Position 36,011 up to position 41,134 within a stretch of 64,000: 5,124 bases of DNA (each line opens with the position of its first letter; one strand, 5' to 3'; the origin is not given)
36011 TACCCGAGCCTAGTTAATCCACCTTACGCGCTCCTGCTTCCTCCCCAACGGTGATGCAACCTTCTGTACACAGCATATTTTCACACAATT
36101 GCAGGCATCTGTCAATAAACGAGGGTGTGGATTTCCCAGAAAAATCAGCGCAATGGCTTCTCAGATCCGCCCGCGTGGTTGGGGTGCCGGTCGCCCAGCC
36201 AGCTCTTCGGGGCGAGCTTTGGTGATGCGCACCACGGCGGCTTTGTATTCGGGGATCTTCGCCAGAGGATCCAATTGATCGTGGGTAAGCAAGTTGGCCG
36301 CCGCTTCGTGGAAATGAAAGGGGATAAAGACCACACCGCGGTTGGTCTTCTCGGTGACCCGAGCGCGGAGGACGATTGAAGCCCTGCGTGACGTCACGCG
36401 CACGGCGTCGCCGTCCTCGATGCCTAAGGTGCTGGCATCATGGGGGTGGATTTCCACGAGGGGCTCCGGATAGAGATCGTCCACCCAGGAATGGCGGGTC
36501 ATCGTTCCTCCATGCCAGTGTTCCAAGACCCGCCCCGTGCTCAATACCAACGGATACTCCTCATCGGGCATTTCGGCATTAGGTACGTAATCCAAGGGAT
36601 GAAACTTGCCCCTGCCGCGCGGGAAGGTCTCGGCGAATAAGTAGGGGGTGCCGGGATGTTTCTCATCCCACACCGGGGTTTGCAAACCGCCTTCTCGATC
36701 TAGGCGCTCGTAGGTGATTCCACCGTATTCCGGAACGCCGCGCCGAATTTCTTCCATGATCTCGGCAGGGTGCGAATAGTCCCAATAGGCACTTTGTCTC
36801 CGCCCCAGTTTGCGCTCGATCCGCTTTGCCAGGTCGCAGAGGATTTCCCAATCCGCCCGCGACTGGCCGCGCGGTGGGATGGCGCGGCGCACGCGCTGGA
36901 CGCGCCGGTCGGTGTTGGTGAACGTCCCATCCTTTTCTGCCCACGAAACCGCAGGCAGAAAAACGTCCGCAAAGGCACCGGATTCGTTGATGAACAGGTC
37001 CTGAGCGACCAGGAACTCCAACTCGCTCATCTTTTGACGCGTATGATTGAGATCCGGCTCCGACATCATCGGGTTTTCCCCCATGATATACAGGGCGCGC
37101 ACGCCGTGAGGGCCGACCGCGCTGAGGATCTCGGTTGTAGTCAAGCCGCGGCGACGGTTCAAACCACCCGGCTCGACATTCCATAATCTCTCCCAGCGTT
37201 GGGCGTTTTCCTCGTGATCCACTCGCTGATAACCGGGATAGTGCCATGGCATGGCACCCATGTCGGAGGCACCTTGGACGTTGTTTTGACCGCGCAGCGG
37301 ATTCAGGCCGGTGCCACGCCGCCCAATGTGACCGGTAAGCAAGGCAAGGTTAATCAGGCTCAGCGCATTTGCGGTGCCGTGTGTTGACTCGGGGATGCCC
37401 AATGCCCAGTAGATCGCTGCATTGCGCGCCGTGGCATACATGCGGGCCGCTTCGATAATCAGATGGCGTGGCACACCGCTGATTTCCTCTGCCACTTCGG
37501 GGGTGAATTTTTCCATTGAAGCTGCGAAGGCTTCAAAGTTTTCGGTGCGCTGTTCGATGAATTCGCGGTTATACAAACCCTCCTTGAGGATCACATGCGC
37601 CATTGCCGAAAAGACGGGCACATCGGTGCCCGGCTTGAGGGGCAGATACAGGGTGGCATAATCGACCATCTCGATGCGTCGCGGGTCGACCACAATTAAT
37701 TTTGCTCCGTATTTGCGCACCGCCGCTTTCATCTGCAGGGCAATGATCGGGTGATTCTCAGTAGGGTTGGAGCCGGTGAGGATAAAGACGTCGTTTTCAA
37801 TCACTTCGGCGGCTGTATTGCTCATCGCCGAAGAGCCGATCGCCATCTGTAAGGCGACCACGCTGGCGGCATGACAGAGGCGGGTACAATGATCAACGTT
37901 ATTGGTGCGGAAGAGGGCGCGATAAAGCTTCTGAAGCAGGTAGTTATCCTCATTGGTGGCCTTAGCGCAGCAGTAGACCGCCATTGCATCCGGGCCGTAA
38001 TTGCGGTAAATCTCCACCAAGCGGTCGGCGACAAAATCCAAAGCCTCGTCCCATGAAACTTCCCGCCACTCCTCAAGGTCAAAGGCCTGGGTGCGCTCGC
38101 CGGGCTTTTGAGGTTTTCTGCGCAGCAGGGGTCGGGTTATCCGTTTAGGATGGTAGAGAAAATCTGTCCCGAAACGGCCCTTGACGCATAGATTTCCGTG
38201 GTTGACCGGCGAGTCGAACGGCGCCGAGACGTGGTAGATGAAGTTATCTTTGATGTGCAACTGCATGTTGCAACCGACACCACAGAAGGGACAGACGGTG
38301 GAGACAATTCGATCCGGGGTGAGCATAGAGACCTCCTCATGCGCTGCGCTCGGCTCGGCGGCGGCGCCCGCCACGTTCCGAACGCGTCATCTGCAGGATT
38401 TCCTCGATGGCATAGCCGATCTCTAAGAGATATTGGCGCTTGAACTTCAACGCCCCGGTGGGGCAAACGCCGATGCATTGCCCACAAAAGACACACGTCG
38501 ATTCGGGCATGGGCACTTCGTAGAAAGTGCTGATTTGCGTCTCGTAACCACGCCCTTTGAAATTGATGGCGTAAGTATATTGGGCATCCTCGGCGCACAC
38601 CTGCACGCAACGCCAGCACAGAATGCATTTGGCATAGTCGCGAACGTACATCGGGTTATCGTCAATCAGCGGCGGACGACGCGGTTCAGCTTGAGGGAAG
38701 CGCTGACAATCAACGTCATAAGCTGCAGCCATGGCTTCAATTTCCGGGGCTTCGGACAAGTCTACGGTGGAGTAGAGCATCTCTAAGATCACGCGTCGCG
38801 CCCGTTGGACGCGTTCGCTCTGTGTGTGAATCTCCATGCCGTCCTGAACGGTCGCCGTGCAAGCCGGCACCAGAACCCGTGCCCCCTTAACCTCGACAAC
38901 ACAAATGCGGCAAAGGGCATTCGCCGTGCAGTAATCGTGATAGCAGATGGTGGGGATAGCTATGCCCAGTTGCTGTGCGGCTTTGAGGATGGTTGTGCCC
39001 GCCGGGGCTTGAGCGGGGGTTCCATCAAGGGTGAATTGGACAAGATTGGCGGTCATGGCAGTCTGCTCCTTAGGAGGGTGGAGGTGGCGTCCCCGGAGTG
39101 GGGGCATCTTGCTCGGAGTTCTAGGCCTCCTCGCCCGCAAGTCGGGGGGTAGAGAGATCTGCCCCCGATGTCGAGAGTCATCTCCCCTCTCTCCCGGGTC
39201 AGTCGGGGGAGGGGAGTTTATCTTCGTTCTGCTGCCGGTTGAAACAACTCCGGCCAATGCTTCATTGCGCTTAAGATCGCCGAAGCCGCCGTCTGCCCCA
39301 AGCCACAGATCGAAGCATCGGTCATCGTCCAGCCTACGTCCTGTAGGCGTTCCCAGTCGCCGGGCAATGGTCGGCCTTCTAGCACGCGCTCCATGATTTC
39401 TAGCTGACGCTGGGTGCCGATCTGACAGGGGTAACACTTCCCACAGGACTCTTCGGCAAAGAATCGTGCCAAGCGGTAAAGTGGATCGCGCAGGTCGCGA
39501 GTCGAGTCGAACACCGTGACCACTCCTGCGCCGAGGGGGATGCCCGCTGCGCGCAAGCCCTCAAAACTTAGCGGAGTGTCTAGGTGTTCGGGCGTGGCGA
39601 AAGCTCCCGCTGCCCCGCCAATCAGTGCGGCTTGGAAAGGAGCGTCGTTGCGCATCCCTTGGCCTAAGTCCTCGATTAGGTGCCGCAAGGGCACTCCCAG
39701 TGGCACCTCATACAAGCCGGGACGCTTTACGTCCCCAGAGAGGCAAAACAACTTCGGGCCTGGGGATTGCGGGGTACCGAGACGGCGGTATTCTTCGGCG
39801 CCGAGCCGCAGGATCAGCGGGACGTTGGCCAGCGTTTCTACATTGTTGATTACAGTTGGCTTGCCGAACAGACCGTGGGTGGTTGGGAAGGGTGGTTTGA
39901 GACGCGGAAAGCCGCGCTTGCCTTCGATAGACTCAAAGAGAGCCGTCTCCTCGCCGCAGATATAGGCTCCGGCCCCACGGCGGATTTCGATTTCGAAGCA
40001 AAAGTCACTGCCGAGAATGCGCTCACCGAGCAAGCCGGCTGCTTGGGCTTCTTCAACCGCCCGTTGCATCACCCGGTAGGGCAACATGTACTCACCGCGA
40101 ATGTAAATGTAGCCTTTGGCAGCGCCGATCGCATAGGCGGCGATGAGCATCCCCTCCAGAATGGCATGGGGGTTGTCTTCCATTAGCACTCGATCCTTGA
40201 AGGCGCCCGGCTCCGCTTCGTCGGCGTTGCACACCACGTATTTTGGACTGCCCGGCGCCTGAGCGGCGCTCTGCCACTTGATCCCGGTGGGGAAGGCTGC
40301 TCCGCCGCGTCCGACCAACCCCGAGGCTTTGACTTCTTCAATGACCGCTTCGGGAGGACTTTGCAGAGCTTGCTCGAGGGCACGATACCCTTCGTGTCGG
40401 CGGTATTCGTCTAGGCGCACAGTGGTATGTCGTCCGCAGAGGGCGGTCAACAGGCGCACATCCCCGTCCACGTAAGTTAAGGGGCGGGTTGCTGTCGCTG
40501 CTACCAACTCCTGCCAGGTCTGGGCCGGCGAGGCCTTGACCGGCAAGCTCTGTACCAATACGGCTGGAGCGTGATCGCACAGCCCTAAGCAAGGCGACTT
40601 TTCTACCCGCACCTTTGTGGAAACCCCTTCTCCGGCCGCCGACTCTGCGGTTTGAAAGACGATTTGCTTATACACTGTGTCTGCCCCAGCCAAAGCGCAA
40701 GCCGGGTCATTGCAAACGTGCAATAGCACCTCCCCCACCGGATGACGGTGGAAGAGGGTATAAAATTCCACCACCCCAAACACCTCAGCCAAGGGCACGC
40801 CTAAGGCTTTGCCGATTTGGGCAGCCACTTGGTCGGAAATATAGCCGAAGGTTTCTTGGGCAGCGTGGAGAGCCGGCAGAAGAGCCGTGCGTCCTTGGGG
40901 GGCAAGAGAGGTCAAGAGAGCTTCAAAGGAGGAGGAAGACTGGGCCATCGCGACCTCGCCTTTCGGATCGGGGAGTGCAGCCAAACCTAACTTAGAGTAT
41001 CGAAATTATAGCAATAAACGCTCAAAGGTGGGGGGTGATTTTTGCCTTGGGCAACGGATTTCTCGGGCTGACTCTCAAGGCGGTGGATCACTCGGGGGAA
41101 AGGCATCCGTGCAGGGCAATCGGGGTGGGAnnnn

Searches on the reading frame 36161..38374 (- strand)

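Call 77: search_protein_families(library=pfam, proteins=[window:36161-38374:-], max_evalue=0.00001)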
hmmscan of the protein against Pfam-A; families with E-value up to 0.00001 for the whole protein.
window:36161-38374:- (737 aa): 3 families
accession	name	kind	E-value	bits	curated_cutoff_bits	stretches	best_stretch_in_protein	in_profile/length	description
PF00384.28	Molybdopterin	-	9.3e-78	262.1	24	1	78-518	1-353/353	Molybdopterin oxidoreductase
PF01568.27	Molydop_binding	-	6.4e-33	113.5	26.8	1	609-712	1-108/110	Molydopterin dinucleotide binding domain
PF04879.21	Molybdop_Fe4S4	-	2.9e-18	66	22.7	1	23-75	3-55/55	Molybdopterin oxidoreductase Fe4S4 domain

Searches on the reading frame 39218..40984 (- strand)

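Call 77: search_protein_families(library=pfam, proteins=[window:39218-40984:-], max_evalue=0.00001)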
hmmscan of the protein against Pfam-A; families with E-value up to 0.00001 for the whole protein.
window:39218-40984:- (588 aa): 4 families
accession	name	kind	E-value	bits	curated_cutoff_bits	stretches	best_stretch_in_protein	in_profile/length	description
PF01512.22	Complex1_51K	-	6.1e-52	175.9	31.2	1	218-389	1-149/150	Nuo51 FMN-binding domain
PF01257.25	2Fe-2S_thioredx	-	2.4e-29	102.5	24.8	1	29-162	9-142/145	Thioredoxin-like [2Fe-2S] ferredoxin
PF10589.14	NADH_4Fe-4S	-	1.3e-24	86.3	23.5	1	503-582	4-83/85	NADH-ubiquinone oxidoreductase-F iron-sulfur binding region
PF10531.15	SLBB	-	2.8e-06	27.5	27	1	413-441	2-30/55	SLBB domain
